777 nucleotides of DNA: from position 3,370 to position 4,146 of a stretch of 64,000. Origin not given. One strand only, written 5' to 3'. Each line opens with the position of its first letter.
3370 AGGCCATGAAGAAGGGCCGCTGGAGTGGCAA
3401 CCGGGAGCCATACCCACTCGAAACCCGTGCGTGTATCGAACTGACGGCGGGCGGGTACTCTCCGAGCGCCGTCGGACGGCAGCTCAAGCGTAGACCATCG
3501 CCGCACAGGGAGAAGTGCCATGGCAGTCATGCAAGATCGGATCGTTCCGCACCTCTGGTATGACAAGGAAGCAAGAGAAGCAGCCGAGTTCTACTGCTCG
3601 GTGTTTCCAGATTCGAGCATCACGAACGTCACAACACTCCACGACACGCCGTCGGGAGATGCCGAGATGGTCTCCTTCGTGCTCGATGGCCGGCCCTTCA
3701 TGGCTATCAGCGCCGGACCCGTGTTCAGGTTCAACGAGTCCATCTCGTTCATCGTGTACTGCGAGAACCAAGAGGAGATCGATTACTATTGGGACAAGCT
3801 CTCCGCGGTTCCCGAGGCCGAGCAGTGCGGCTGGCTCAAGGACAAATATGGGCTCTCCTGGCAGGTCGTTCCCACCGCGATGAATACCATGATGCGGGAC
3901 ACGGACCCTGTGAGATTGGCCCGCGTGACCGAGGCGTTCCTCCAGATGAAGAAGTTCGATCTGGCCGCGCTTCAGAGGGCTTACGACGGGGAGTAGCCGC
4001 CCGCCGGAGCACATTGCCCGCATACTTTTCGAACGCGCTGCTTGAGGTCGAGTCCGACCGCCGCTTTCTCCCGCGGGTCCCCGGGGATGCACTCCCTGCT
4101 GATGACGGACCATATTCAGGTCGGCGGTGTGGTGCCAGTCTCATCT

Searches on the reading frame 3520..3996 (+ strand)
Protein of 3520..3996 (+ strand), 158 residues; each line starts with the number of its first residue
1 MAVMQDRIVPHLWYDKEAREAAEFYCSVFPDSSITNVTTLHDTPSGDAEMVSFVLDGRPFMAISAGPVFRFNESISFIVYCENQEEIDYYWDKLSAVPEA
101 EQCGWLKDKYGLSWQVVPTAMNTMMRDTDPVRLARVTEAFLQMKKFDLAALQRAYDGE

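Call 56: search_protein_families(library=pfam, proteins=[window:3520-3996:+], max_evalue=0.01)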
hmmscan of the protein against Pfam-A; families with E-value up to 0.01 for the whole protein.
window:3520-3996:+ (158 aa): 1 family
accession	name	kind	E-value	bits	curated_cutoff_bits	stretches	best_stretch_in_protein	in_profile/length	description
PF06983.19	3-dmu-9_3-mt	-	1.7e-41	141.8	24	1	7-117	2-116/116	3-demethylubiquinone-9 3-methyltransferase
